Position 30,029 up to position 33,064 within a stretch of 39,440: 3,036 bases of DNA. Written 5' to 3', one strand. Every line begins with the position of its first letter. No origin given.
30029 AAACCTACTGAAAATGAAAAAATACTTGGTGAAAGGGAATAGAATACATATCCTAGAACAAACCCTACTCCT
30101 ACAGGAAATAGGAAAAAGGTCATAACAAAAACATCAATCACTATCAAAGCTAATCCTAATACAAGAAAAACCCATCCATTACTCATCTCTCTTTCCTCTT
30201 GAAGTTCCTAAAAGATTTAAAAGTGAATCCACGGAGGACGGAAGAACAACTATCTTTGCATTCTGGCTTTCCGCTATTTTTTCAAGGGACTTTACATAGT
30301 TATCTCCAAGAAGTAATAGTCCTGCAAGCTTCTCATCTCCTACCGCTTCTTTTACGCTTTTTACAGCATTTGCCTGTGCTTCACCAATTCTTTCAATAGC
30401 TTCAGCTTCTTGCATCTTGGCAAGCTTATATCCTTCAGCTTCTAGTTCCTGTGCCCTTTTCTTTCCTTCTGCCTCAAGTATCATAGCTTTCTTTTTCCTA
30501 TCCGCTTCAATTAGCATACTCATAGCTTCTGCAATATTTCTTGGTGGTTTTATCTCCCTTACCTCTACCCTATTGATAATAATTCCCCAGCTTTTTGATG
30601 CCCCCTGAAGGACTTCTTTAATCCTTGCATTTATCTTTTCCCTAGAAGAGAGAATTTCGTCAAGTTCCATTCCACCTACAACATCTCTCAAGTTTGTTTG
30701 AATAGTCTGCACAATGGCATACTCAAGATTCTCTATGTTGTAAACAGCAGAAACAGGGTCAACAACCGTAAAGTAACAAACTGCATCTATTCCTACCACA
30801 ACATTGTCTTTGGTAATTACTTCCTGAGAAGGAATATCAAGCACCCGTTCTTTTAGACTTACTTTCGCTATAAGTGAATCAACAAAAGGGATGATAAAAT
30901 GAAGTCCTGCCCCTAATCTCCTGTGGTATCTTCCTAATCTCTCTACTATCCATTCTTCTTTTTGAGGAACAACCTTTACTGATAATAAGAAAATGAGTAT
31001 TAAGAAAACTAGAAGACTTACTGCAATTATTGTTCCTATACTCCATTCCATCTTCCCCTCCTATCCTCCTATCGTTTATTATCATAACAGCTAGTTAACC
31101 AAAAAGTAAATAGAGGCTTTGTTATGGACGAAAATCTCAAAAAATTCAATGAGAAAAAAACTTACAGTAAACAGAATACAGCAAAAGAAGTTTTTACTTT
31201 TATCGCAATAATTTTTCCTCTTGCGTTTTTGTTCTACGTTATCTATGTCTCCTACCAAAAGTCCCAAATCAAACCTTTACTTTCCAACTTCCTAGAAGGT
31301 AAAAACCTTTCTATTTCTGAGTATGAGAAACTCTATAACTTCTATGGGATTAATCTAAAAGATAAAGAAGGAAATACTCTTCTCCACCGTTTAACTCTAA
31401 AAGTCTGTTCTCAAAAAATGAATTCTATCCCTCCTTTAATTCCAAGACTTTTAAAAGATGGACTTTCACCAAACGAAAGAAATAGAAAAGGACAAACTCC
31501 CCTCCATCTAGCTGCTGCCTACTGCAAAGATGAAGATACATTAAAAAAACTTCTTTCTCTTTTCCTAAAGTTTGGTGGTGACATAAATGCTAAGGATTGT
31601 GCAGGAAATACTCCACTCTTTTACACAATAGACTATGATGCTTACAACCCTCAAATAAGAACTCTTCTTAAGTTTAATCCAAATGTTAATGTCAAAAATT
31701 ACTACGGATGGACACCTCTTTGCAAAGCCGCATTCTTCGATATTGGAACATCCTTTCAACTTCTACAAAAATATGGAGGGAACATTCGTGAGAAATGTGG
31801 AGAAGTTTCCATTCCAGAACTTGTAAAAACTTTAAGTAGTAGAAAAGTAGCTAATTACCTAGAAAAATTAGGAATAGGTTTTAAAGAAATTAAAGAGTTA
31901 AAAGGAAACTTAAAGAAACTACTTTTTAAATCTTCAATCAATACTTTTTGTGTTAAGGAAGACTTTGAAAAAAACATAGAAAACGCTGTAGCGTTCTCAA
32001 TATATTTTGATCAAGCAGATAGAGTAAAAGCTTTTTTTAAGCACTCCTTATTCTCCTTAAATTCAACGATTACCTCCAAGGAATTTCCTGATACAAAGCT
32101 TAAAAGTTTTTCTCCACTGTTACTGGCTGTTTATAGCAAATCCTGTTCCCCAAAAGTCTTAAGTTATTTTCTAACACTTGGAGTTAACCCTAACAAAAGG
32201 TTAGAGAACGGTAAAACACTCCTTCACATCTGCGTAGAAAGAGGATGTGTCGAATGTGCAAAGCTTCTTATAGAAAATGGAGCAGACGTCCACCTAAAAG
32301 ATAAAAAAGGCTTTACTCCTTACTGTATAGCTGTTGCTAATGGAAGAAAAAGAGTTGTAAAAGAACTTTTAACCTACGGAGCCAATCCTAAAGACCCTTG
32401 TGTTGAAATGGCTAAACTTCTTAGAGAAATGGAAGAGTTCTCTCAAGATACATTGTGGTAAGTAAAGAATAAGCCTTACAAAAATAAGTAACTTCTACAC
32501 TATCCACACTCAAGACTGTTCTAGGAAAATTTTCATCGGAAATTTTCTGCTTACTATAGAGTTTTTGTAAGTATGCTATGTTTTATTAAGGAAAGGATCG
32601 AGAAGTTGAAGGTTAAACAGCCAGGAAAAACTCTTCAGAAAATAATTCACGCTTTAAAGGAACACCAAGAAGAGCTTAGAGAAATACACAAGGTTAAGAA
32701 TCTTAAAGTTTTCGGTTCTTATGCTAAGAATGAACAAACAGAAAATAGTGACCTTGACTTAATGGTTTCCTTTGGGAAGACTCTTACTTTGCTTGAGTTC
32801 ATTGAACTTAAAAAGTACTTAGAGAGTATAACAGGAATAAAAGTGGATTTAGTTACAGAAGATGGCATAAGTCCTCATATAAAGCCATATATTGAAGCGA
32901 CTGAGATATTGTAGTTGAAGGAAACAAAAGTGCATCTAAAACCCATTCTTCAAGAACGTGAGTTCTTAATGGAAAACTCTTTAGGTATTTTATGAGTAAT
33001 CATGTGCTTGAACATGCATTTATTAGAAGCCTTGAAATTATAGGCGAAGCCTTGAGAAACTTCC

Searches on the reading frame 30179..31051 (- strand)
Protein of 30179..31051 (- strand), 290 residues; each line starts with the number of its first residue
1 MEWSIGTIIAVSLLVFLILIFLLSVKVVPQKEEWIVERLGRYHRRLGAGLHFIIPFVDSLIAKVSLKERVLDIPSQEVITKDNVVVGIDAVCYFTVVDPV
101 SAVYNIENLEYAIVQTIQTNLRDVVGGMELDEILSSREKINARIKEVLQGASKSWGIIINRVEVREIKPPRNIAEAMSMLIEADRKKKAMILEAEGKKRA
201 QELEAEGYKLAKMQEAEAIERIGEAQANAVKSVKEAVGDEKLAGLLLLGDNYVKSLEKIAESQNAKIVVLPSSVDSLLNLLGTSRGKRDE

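Call 22: search_protein_families(library=pfam, proteins=[window:30179-31051:-], max_evalue=0.05)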
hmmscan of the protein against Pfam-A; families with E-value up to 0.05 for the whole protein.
window:30179-31051:- (290 aa): 3 families
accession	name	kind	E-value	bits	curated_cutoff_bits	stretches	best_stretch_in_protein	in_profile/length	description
PF01145.31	Band_7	-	2.6e-43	148.6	23.6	1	26-197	1-175/176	SPFH domain / Band 7 family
PF13421.11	Band_7_1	-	0.0082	16.2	24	1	104-178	128-204/211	SPFH domain-Band 7 family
PF00483.29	NTP_transferase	-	0.013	15.5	21.2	1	173-256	34-117/245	Nucleotidyl transferase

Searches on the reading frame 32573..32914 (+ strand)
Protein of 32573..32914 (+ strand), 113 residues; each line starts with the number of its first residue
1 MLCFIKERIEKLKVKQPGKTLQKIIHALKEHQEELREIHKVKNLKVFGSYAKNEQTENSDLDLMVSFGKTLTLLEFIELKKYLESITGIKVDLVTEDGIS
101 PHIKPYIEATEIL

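Call 22: search_protein_families(library=pfam, proteins=[window:32573-32914:+], max_evalue=0.05)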
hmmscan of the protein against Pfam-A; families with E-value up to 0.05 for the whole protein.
window:32573-32914:+ (113 aa): 5 families
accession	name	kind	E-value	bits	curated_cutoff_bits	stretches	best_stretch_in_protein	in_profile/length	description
PF01909.29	NTP_transf_2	-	1.5e-16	61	21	1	28-106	1-85/93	Nucleotidyltransferase domain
PF18765.7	Polbeta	-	1.3e-12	48.1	26.9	1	29-97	8-70/93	Polymerase beta, Nucleotidyltransferase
PF22600.2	MTPAP-like_central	-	1.5e-05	25.5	27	1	13-69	11-67/139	Poly(A) RNA polymerase, mitochondrial-like, central palm domain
PF12633.13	Adenyl_cycl_N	-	0.00081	19.8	27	1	19-87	69-138/199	Adenylate cyclase NT domain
PF10620.15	MdcG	-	0.016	15.6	26.5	1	55-93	48-85/121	Phosphoribosyl-dephospho-CoA transferase MdcG C-terminal domain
